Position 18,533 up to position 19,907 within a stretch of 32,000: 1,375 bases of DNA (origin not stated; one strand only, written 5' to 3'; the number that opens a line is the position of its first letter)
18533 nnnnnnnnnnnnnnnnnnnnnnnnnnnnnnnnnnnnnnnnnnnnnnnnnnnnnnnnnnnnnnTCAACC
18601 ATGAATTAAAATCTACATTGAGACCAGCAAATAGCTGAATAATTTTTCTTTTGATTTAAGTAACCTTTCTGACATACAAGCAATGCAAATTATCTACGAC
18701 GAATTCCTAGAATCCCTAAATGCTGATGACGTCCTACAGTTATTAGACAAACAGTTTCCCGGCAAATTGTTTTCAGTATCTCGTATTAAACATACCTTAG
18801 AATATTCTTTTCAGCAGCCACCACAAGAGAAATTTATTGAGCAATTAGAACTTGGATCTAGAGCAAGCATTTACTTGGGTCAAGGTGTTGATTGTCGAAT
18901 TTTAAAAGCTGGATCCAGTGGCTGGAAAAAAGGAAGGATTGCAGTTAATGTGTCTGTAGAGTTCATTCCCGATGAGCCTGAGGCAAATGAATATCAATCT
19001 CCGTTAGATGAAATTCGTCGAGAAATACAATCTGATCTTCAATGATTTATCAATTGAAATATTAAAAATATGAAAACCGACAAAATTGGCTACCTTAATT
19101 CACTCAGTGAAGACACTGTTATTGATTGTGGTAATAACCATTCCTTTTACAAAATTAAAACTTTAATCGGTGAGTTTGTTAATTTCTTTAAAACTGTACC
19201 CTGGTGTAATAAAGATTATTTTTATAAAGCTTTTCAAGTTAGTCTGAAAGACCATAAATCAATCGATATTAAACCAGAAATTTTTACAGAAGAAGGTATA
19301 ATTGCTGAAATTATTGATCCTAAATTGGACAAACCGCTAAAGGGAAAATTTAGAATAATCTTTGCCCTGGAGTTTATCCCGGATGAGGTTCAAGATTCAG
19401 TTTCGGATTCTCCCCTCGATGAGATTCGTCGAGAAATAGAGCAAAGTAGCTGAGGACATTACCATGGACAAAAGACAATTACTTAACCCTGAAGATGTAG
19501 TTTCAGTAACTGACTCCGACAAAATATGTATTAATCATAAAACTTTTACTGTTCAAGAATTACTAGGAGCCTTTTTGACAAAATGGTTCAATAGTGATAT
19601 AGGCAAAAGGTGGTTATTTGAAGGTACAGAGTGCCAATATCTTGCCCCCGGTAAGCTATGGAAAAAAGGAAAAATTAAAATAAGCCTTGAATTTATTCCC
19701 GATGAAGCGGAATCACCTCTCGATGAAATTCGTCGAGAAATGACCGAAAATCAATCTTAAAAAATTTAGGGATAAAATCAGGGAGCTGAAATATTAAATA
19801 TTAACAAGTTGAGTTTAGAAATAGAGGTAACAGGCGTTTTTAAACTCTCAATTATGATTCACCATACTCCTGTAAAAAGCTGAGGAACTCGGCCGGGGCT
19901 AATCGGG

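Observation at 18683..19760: Three tandem paralogs with divergent bodies and a near-invariant C-terminal tail, EFIPDE-(0-8 aa)-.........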

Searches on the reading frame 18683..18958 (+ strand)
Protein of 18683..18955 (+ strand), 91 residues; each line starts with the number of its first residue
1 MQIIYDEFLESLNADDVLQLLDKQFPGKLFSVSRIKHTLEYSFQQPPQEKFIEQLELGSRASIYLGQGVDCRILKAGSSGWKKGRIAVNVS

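Call 12: search_protein_families(library=pfam, proteins=[window:18683-18955:+], max_evalue=10)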
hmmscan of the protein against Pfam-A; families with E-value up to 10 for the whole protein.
seq(91 aa): 1 family
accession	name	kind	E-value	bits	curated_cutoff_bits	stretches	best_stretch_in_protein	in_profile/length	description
PF08872.15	KGK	-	6.3e-14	52.9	25.6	1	9-91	6-89/119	KGK domain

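Call 33: search_protein_representatives(alignment_id=A3)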
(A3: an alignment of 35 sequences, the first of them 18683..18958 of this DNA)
Query: 35 sequences, 93 profile positions. Proteins with E-value up to 0.001 (for the whole library): 798; up to 1e-10: 190; up to 1e-30: 0. The best 150 are listed.
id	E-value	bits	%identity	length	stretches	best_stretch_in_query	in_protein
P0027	3.2e-26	107.8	-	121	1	1-93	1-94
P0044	7.5e-25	103.4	-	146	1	1-93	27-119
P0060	4.9e-23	97.6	-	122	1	1-93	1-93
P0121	3.8e-21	91.5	-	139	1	4-93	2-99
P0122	6.4e-21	90.8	-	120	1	3-93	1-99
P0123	1.3e-20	89.8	-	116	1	3-93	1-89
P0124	4.9e-20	88.0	-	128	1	3-93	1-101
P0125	5.3e-20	87.8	-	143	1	3-93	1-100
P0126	7.0e-20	87.5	-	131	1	3-93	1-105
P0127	9.1e-20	87.1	-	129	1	3-93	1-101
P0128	9.2e-20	87.1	-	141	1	1-93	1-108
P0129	4.5e-19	84.9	-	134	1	2-93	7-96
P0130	5.3e-19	84.6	-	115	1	3-93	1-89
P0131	9.8e-19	83.8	-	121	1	1-93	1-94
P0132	1.1e-18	83.7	-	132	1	3-93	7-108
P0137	3.0e-18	82.2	-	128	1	11-93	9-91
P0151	1.4e-16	76.9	-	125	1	1-93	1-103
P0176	2.8e-15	72.7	-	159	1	12-93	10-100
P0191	2.1e-14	69.9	-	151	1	11-93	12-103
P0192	2.4e-14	69.7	-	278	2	13-91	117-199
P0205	1.2e-13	67.5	-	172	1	5-93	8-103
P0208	1.4e-13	67.3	-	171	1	11-93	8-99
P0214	2.2e-13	66.6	-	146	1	10-93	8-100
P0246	2.4e-12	63.3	-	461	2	42-91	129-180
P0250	3.2e-12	62.9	-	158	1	3-93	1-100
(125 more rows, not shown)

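Call 35: find_encoding_contigs(protein=P0121, flank=8000, max_places=4)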
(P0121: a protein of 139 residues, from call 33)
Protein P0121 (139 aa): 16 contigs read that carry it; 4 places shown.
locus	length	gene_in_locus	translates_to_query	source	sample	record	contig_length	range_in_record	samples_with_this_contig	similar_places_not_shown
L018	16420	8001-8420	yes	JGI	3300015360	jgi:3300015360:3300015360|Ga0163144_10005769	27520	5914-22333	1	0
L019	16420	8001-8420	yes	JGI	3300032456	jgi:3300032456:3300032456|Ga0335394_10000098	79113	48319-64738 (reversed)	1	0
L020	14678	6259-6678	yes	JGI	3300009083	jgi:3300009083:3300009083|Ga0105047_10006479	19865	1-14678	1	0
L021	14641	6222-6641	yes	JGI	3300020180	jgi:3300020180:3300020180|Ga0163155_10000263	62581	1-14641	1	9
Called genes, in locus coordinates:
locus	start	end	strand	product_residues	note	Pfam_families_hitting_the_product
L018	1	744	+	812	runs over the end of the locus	PF00989:PAS, PF08448:PAS_4, PF08447:PAS_3, PF13426:PAS_9, PF00015:MCPsignal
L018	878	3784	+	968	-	PF01627:Hpt, PF02895:H-kinase_dim, PF02518:HATPase_c, PF01584:CheW, PF00072:Response_reg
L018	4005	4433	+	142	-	PF01584:CheW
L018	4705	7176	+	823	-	PF00350:Dynamin_N, PF01926:MMR_HSR1 (faint)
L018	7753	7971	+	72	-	PF08872:KGK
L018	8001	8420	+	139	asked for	PF08872:KGK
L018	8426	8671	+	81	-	PF13395:HNH_4 (weak), PF01844:HNH, PF14279:HNH_5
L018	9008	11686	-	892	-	PF03065:Glyco_hydro_57, PF12055:DUF3536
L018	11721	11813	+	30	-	-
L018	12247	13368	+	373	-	PF01699:Na_Ca_ex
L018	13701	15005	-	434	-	PF04457:MJ1316, PF20750:PAP_NTPase, PF04928:PAP_central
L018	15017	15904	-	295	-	PF08433:KTI12 (weak), PF13671:AAA_33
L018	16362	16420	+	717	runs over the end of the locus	PF00069:Pkinase, PF07714:PK_Tyr_Ser-Thr, PF03109:ABC1, PF25171:Beta-prop_WDR36-Utp21_1st, PF24807:WD40_CDC20-Fz, PF24782:WD40_MABP1-WDR62_2nd, PF24817:WD40_WDHD1_1st, PF25174:Beta-prop_THOC3, +90 more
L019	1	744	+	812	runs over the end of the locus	PF00989:PAS, PF08448:PAS_4, PF08447:PAS_3, PF13426:PAS_9, PF00015:MCPsignal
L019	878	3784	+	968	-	PF01627:Hpt, PF02895:H-kinase_dim, PF02518:HATPase_c, PF01584:CheW, PF00072:Response_reg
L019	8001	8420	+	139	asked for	PF08872:KGK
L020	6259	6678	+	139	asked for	PF08872:KGK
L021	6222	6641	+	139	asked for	PF08872:KGK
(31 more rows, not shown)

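Call 42: find_encoding_contigs(protein=P0208, flank=8000, max_places=3)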
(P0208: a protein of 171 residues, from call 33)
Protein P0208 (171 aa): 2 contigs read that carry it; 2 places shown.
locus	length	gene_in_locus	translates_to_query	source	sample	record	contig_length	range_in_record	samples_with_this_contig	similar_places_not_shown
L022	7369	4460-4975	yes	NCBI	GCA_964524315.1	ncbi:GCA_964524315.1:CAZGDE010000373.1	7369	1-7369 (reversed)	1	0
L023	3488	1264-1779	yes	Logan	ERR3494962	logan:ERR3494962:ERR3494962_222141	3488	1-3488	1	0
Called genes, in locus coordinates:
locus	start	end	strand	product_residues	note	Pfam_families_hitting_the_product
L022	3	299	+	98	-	?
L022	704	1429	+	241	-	PF06347:SH3_4 (faint), PF08239:SH3_3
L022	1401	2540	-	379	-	-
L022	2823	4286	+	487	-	PF01406:tRNA-synt_1e, PF01921:tRNA-synt_1f (faint), PF09334:tRNA-synt_1g, PF09190:DALR_2, PF23493:CysS_C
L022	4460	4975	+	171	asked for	PF08872:KGK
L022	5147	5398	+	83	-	-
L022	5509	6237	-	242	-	-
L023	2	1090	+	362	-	?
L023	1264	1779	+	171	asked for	PF08872:KGK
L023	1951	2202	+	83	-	-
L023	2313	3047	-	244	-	-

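Call 44: find_encoding_contigs(protein=P0246, flank=7000, max_places=2)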
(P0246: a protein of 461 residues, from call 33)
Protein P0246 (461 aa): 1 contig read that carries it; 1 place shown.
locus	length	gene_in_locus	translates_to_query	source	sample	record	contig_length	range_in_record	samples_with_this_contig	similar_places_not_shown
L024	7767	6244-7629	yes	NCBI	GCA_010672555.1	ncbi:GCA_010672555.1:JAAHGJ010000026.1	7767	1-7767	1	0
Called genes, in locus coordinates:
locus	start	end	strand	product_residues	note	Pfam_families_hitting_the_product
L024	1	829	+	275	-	PF13085:Fer2_3, PF13187:Fer4_9 (faint), PF13534:Fer4_17 (weak), PF12838:Fer4_7 (faint), PF13183:Fer4_8, PF13484:Fer4_16 (weak)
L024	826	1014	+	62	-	-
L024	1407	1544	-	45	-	-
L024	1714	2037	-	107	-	-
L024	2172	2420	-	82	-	-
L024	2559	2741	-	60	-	PF14706:Tnp_DNA_bind (weak)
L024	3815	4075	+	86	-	-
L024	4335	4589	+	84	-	-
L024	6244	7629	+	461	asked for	PF08872:KGK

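Call 45: find_encoding_contigs(protein=P0205, flank=7000, max_places=2)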
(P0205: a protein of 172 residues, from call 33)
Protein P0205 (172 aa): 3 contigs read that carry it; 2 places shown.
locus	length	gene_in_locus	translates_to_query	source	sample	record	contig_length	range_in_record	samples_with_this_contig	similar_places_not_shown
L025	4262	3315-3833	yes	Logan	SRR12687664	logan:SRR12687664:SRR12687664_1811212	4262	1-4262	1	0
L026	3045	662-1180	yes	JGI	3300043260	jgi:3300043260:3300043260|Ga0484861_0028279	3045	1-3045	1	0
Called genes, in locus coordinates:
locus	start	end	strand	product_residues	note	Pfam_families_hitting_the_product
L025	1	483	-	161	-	?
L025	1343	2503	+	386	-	PF00091:Tubulin, PF12327:FtsZ_C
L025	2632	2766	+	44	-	-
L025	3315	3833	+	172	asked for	PF08872:KGK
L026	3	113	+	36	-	?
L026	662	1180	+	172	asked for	PF08872:KGK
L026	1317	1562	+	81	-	PF04025:RemA-like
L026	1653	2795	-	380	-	PF00124:Photo_RC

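Call 46: find_encoding_contigs(protein=P0191, flank=7000, max_places=2)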
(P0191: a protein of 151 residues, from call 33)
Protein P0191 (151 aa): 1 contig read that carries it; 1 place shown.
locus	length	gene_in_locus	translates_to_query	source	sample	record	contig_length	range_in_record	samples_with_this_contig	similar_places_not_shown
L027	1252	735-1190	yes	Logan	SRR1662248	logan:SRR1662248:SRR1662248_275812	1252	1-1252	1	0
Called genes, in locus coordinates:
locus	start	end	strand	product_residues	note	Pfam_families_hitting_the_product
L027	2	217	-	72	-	?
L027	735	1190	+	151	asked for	PF08872:KGK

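Call 47: find_encoding_contigs(protein=P0137, flank=7000, max_places=2)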
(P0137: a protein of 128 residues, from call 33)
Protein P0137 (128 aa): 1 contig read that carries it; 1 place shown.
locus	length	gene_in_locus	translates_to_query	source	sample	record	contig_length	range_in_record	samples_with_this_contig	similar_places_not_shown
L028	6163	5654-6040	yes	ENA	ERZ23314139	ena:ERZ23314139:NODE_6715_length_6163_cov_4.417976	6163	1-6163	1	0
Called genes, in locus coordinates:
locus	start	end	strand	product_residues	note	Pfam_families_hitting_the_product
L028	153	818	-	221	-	PF12900:Pyridox_ox_2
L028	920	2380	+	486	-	PF00392:GntR, PF00155:Aminotran_1_2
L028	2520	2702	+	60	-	-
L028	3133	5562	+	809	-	PF00350:Dynamin_N, PF01926:MMR_HSR1 (faint)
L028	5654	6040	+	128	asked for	PF08872:KGK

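Call 48: find_encoding_contigs(protein=P0192, flank=7000, max_places=2)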
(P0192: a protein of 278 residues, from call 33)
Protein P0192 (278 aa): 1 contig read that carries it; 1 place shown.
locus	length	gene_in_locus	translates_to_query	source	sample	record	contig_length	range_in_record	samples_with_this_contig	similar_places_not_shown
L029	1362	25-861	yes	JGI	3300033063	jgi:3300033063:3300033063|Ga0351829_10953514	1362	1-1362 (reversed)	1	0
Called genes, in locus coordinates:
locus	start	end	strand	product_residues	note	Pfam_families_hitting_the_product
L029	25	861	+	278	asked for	PF08872:KGK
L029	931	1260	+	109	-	PF04255:DUF433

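Call 49: find_encoding_contigs(protein=P0151, flank=7000, max_places=2)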
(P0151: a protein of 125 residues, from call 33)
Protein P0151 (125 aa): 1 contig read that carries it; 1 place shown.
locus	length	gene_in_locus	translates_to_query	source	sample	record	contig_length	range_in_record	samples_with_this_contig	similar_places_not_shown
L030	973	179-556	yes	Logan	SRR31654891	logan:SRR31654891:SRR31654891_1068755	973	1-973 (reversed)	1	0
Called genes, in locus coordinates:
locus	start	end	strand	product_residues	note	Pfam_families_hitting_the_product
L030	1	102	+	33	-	?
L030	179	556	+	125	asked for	PF08872:KGK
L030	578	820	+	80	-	PF01844:HNH, PF14279:HNH_5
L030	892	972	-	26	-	?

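Call 57: find_encoding_contigs(protein=P0176, flank=7000, max_places=2)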
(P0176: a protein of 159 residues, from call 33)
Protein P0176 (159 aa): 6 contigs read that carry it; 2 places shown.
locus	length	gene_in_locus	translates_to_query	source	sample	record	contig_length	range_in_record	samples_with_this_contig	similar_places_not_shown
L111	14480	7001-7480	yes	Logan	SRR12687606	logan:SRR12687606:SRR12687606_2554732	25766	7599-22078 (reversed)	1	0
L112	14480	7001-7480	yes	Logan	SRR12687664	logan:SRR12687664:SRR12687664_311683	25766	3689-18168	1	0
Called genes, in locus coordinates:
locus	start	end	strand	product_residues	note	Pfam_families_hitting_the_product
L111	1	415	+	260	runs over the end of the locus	PF00702:Hydrolase (faint), PF05116:S6PP, PF08282:Hydrolase_3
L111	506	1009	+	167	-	PF14534:DUF4440 (weak)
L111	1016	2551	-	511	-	PF00512:HisKA, PF02518:HATPase_c, PF00072:Response_reg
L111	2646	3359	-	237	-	PF13759:2OG-FeII_Oxy_5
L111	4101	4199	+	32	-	-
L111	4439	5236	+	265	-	PF25087:GMPPB_C, PF00132:Hexapep, PF14602:Hexapep_2 (faint), PF25084:LbH_EIF2B (weak), PF00132:Hexapep, PF13720:Acetyltransf_11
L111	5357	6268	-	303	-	PF12138:Spherulin4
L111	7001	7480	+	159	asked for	PF08872:KGK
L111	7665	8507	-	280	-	PF03446:NAD_binding_2, PF03807:F420_oxidored (weak), PF02153:PDH_N, PF20463:PDH_C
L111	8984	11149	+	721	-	PF12437:GSIII_N, PF00120:Gln-synt_C, PF18318:Gln-synt_C-ter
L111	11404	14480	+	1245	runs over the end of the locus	PF11965:DUF3479, PF02514:CobN-Mg_chel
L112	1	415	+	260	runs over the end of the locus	PF00702:Hydrolase (faint), PF05116:S6PP, PF08282:Hydrolase_3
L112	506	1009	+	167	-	PF14534:DUF4440 (weak)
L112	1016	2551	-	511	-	PF00512:HisKA, PF02518:HATPase_c, PF00072:Response_reg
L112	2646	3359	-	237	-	PF13759:2OG-FeII_Oxy_5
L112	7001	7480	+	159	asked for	PF08872:KGK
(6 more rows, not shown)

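Call 58: find_encoding_contigs(protein=P0250, flank=7000, max_places=2)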
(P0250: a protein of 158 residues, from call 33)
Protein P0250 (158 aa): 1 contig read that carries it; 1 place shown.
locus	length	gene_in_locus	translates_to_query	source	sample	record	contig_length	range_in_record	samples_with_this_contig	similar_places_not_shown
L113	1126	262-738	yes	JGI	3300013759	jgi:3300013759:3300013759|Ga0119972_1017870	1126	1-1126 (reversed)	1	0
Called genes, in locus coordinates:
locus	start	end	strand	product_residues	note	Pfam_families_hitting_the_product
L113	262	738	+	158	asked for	PF08872:KGK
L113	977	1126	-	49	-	?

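Call 59: find_encoding_contigs(protein=P0214, flank=7000, max_places=2)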
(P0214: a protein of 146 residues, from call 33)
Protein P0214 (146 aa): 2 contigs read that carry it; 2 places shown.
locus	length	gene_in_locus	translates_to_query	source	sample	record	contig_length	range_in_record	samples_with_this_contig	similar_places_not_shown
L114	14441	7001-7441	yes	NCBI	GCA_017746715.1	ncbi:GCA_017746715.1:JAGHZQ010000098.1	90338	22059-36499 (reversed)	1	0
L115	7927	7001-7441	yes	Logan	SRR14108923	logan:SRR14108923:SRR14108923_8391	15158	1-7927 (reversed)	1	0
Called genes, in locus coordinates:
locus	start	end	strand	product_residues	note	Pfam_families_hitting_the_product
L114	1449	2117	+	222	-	-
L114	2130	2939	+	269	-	PF01507:PAPS_reduct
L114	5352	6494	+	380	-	PF00155:Aminotran_1_2, PF00266:Aminotran_5, PF01212:Beta_elim_lyase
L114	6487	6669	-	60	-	-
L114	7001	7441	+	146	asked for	PF08872:KGK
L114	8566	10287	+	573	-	PF01551:Peptidase_M23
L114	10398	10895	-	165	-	-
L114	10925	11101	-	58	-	-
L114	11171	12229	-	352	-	PF18152:DAHP_snth_FXD, PF00793:DAHP_synth_1, PF03102:NeuB (weak)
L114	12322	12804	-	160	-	PF11947:DUF3464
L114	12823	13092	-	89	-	PF00312:Ribosomal_S15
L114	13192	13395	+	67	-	-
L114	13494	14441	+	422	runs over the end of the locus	PF01385:OrfB_IS605, PF07282:Cas12f1-like_TNB (weak)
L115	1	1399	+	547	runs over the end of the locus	-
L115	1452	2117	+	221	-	-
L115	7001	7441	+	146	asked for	PF08872:KGK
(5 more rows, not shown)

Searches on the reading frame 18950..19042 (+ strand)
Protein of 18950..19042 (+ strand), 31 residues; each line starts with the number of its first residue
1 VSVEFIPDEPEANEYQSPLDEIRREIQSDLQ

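Call 12: search_protein_families(library=pfam, proteins=[window:18950-19042:+], max_evalue=10)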
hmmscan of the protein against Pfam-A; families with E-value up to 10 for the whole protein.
seq(31 aa): 1 family
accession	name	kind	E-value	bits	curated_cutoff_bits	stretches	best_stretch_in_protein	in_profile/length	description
PF08872.15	KGK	-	1.1e-07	32.8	25.6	1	1-26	88-119/119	KGK domain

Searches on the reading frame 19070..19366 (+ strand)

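Call 12: search_protein_families(library=pfam, proteins=[window:19070-19366:+], max_evalue=10)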
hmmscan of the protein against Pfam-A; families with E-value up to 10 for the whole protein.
seq(99 aa): 2 families
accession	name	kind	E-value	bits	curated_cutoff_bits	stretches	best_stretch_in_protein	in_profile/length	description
PF08872.15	KGK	-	7e-13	49.5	25.6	1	4-98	1-88/119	KGK domain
PF06477.18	DUF1091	-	0.041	14.7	25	1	25-60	35-70/83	Protein of unknown function (DUF1091)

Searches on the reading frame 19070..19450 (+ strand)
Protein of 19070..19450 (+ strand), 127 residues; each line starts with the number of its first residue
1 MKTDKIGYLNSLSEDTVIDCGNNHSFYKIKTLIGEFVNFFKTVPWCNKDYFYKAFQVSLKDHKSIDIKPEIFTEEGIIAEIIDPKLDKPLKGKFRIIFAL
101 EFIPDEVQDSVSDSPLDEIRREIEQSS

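Call 3: search_protein_families(library=pfam, proteins=[window:19070-19450:+], max_evalue=0.01)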
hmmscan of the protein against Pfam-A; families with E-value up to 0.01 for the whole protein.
window:19070-19450:+ (127 aa): 1 family
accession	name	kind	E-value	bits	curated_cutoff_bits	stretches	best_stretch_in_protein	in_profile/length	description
PF08872.15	KGK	-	2.5e-24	86.4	25.6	1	4-123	1-119/119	KGK domain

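Call 10: find_homologous_proteins(query=window:19070-19450:+, max_evalue=0.001)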
Query window:19070-19450:+ (127 aa): 6 proteins with E <= 0.001 among 9 candidates.
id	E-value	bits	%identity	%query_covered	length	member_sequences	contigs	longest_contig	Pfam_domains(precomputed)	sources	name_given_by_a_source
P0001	1.1e-77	276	98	100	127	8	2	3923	PF08872.16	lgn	-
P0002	1.9e-49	185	72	100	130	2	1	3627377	PF08872.16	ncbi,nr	ncbi:hypothetical protein NON20_14005 [Synechocystis sp. B12]|nr:hypothetical protein NON20_14005 [S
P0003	2.8e-45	171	65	100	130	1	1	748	PF08872.16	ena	-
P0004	4.0e-41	158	62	100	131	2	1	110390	PF08872.16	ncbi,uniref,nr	ncbi:hypothetical protein IQ218_02650 [Synechocystis salina LEGE 06099]|uniref:KGK domain-containing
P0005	4.3e-38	148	58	100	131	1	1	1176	PF08872.16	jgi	jgi:hypothetical protein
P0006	3.7e-15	74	41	94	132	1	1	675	PF08872.16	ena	-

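Call 38: search_protein_families(library=padloc, proteins=[window:19070-19450:+], max_evalue=0.01)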
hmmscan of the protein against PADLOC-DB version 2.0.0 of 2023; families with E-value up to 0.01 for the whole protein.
window:19070-19450:+ (127 aa): 0 families

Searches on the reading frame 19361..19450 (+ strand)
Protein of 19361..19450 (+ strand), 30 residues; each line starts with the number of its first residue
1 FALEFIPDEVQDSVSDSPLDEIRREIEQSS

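Call 12: search_protein_families(library=pfam, proteins=[window:19361-19450:+], max_evalue=10)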
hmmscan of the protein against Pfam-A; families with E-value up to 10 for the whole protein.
seq(30 aa): 1 family
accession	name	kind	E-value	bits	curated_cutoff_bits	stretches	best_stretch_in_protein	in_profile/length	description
PF08872.15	KGK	-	1.3e-05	26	25.6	1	1-26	88-119/119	KGK domain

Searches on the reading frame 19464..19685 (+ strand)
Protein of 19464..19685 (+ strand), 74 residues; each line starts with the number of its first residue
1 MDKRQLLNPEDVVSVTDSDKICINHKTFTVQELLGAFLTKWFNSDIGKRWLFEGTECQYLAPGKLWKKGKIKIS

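Call 12: search_protein_families(library=pfam, proteins=[window:19464-19685:+], max_evalue=10)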
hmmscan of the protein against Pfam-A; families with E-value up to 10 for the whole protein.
seq(74 aa): 2 families
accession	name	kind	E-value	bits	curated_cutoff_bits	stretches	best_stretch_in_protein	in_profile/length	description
PF08872.15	KGK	-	4.8e-05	24.2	25.6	1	47-73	59-86/119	KGK domain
PF19081.6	Ig_7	-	0.15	12.8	27.3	1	14-58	5-50/84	Ig-like domain CHU_C associated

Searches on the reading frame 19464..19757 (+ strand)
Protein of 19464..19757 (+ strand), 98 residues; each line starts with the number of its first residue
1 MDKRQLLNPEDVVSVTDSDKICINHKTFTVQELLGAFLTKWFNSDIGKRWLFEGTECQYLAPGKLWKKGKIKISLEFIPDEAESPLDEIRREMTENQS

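Call 3: search_protein_families(library=pfam, proteins=[window:19464-19757:+], max_evalue=0.01)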
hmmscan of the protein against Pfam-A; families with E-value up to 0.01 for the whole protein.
window:19464-19757:+ (98 aa): 1 family
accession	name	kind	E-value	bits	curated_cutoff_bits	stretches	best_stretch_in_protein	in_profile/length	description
PF08872.15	KGK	-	2.6e-12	47.7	25.6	1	47-93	59-119/119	KGK domain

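Call 38: search_protein_families(library=padloc, proteins=[window:19464-19757:+], max_evalue=0.01)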
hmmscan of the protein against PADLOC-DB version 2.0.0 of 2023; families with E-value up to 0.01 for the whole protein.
window:19464-19757:+ (98 aa): 0 families

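Call 85: predict_structure(alignment_id=A6)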
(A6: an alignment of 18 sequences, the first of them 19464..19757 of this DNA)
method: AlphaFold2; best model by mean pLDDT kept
length: 98 residues; sequences in the alignment: 18
mean_pLDDT: 66.6   pTM: 0.47
mean pLDDT of the five models: 66.6, 62.1, 61.6, 55.1, 52.1
residues with pLDDT >= 90: 0; 70-90: 41; 50-70: 49; < 50: 8
segments of 3 or more residues with pLDDT < 50: 44-49
pLDDT, mean of each block of 10 residues (from residue 1): 64 71 66 70 49 70 80 62 65 71
secondary structure, 60 per line:
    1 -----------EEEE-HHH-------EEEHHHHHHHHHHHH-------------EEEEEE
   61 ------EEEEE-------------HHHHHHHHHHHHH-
elements in order: E12-15 E27-29 H30-41 E55-60 E67-71 H85-97

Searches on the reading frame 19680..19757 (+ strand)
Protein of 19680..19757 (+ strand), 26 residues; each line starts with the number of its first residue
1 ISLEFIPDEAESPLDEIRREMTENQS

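Call 12: search_protein_families(library=pfam, proteins=[window:19680-19757:+], max_evalue=10)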
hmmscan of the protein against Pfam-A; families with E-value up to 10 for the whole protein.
seq(26 aa): 1 family
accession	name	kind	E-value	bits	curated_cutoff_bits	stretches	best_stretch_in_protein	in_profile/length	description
PF08872.15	KGK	-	0.0023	18.8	25.6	1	1-21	88-119/119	KGK domain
